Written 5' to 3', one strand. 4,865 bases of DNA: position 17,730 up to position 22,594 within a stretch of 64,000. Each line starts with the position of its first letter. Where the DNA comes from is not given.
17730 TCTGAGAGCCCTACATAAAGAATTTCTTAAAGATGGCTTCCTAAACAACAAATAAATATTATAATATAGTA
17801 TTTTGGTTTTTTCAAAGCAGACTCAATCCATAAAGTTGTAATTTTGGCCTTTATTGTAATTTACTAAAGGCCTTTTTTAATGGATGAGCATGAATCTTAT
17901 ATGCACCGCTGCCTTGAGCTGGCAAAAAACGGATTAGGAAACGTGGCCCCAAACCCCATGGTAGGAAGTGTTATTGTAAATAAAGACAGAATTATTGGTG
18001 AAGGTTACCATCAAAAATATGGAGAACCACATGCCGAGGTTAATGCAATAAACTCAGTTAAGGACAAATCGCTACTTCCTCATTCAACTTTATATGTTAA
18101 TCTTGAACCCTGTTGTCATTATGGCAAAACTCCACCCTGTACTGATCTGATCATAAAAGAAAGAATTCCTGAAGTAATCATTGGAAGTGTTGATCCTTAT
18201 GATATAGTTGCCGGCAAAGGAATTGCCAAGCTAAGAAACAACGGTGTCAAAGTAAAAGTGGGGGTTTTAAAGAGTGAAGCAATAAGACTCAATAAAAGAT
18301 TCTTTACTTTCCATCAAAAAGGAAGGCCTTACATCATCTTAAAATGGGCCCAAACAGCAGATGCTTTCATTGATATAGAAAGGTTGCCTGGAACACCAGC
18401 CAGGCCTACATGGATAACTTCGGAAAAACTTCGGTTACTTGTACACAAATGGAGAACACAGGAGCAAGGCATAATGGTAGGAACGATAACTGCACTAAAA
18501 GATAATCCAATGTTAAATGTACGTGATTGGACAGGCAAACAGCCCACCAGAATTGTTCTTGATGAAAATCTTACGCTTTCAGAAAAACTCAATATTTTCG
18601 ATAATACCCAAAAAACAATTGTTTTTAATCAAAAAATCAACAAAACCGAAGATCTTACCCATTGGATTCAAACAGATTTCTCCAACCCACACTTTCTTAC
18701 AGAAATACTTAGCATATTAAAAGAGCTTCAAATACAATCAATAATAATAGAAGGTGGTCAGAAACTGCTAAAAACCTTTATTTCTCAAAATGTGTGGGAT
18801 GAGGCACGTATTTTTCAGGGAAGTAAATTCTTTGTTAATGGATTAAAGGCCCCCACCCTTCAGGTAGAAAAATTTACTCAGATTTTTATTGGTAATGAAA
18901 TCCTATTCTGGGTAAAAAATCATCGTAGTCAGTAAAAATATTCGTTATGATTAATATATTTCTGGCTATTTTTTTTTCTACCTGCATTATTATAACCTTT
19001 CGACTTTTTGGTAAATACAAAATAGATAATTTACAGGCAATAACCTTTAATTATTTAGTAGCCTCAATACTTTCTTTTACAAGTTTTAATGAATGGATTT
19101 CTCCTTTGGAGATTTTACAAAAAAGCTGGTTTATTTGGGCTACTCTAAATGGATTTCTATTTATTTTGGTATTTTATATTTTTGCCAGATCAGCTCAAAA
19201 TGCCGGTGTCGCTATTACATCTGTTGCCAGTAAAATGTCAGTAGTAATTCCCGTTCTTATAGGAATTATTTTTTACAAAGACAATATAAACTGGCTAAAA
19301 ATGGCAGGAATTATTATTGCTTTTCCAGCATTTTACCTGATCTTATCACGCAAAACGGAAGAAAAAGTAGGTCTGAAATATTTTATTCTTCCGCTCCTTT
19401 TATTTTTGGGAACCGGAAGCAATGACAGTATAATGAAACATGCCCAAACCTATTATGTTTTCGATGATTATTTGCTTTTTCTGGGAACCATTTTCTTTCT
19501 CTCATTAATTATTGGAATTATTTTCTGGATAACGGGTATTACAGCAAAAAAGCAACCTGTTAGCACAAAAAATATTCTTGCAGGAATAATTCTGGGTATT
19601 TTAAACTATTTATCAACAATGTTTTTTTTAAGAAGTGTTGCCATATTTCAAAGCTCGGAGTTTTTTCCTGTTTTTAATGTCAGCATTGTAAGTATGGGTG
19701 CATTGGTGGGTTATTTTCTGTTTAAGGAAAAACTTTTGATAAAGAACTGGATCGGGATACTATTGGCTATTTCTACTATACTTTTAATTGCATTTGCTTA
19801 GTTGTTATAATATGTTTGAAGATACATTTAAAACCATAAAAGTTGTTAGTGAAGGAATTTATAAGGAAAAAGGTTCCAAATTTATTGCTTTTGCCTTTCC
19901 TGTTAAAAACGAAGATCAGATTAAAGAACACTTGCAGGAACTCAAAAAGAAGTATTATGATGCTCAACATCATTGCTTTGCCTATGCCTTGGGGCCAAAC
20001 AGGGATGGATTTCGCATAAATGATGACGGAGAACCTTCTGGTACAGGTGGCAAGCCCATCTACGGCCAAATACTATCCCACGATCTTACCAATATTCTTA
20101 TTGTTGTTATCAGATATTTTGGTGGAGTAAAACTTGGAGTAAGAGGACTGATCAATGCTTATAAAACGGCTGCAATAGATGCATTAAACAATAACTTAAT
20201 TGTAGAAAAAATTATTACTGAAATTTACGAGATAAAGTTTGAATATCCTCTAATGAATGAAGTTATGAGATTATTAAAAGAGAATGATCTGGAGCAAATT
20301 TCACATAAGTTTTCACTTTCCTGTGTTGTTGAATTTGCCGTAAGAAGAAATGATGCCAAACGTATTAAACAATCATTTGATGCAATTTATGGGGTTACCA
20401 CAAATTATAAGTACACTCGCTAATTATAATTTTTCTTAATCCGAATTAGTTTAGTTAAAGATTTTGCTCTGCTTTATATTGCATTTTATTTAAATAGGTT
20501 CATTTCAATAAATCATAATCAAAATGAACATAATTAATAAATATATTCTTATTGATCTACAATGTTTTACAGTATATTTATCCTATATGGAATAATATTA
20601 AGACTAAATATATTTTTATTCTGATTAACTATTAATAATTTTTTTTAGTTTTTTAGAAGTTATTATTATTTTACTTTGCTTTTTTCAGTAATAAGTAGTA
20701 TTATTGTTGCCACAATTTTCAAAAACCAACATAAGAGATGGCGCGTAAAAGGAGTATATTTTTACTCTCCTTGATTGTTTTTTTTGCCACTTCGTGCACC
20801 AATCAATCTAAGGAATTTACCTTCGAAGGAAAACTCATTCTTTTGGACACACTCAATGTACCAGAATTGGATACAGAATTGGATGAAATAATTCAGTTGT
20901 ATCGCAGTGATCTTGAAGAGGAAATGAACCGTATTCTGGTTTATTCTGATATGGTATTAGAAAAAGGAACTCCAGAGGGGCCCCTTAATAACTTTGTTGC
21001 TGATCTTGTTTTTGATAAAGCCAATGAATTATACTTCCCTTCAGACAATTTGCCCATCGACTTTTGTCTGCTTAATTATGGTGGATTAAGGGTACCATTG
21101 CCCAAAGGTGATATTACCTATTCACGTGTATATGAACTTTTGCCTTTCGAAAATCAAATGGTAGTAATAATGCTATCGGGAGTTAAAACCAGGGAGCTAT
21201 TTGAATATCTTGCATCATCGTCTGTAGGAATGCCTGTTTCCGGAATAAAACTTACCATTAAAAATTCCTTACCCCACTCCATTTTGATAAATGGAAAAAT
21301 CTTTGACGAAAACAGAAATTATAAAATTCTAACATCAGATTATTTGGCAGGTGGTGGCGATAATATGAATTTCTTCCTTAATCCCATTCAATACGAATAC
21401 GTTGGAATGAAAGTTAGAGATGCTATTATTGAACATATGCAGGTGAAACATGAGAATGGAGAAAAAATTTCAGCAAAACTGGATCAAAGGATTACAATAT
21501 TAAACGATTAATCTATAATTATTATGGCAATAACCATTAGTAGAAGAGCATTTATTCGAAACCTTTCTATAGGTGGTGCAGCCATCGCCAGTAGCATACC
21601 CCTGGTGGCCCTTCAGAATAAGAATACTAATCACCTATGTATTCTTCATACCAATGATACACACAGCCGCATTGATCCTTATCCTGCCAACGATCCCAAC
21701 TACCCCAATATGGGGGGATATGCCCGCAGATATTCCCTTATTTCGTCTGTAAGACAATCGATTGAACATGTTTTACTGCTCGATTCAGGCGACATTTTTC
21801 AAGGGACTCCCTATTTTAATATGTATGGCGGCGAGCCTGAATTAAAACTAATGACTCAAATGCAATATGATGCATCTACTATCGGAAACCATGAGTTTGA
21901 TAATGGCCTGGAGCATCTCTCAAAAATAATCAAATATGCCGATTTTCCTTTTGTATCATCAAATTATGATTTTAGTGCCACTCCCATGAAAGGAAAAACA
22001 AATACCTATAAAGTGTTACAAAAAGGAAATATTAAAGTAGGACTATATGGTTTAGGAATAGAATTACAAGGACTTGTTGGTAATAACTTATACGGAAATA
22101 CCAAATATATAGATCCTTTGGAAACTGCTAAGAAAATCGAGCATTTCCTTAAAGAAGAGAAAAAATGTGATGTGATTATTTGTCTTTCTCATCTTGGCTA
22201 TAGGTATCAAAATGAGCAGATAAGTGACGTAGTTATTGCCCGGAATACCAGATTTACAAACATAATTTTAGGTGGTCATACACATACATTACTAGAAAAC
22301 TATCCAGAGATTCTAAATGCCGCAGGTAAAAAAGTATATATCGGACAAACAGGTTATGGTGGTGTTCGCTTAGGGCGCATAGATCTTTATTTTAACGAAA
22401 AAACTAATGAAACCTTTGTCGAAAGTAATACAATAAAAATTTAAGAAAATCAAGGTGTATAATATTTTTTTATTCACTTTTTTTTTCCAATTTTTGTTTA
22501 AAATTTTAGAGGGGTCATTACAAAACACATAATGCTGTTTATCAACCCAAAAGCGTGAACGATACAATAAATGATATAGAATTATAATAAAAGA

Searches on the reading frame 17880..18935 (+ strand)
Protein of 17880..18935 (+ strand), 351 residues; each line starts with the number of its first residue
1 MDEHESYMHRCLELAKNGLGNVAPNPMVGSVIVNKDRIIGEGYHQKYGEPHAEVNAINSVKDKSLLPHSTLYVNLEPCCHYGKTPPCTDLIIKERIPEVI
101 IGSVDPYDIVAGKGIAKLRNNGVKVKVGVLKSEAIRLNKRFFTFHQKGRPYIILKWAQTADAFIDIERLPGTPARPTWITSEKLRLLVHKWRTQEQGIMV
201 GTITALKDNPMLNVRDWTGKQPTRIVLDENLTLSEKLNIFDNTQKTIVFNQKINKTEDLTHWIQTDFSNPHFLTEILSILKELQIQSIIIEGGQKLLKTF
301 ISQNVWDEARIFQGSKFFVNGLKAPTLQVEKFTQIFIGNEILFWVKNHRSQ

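Call 4: search_protein_families(library=pfam, proteins=[window:17880-18935:+], max_evalue=0.001)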
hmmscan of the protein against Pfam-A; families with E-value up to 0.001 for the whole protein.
window:17880-18935:+ (351 aa): 3 families
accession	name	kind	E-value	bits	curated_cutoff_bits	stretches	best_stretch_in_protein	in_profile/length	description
PF01872.23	RibD_C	-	1.1e-28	100.8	24.1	1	150-318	1-165/197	RibD C-terminal domain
PF00383.29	dCMP_cyt_deam_1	-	2e-18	66.6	25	1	1-102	1-101/102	Cytidine and deoxycytidylate deaminase zinc-binding region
PF14437.12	MafB19-deam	-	1.4e-10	41.6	27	1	3-127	2-125/142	MafB19-like deaminase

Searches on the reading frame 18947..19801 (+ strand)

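Call 4: search_protein_families(library=pfam, proteins=[window:18947-19801:+], max_evalue=0.001)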
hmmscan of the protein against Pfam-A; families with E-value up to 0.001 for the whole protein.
window:18947-19801:+ (284 aa): 2 families
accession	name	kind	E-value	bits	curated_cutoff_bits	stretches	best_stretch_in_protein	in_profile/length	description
PF00892.27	EamA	-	3.7e-13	50.4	28.2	2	2-133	5-134/135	EamA-like transporter family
PF06800.18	Sugar_transport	-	0.00083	19.3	26.3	0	25-124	169-265/280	Sugar transport protein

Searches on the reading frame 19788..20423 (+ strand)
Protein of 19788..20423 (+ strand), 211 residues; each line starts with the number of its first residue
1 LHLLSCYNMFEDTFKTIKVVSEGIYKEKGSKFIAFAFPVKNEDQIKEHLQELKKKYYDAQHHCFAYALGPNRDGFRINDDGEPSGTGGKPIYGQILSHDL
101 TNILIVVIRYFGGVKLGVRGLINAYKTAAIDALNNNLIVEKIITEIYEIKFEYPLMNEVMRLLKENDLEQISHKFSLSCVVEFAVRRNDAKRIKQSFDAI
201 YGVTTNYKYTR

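Call 4: search_protein_families(library=pfam, proteins=[window:19788-20423:+], max_evalue=0.001)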
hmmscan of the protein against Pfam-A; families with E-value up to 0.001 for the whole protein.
window:19788-20423:+ (211 aa): 1 family
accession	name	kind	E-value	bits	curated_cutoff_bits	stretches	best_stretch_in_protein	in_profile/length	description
PF01205.25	UPF0029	-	4.3e-36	123.6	27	1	28-133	1-107/107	Uncharacterized protein family UPF0029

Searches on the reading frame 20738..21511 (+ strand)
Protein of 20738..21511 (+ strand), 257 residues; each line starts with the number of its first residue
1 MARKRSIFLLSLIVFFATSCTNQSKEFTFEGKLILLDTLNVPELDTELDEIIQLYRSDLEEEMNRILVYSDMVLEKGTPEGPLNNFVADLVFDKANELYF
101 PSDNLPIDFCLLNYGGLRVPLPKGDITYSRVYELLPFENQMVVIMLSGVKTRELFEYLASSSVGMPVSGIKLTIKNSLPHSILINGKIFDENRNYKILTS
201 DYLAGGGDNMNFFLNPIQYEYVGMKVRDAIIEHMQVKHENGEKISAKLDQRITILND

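Call 65: search_protein_families(library=pfam, proteins=[window:20738-21511:+], max_evalue=0.00001)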
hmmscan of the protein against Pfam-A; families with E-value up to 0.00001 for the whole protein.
window:20738-21511:+ (257 aa): 1 family
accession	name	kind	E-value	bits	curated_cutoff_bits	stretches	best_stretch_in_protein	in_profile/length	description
PF02872.23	5_nucleotid_C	-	3.9e-21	76.2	23.6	1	77-213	18-156/158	5'-nucleotidase, C-terminal domain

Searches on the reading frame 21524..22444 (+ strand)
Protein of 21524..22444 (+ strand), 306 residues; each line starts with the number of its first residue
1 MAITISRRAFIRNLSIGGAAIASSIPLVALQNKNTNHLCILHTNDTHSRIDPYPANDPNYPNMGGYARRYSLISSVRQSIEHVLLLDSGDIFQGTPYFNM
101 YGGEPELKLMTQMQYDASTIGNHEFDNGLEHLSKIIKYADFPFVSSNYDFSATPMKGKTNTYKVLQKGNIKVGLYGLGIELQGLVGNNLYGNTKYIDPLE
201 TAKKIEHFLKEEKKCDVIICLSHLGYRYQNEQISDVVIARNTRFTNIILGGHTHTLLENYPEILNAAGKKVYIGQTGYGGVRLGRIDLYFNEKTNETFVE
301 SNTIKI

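Call 65: search_protein_families(library=pfam, proteins=[window:21524-22444:+], max_evalue=0.00001)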
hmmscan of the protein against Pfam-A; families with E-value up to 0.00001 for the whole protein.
window:21524-22444:+ (306 aa): 1 family
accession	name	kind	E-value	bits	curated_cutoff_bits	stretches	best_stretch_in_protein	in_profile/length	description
PF00149.33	Metallophos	-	1.8e-14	55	21.5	1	40-255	3-190/191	Calcineurin-like phosphoesterase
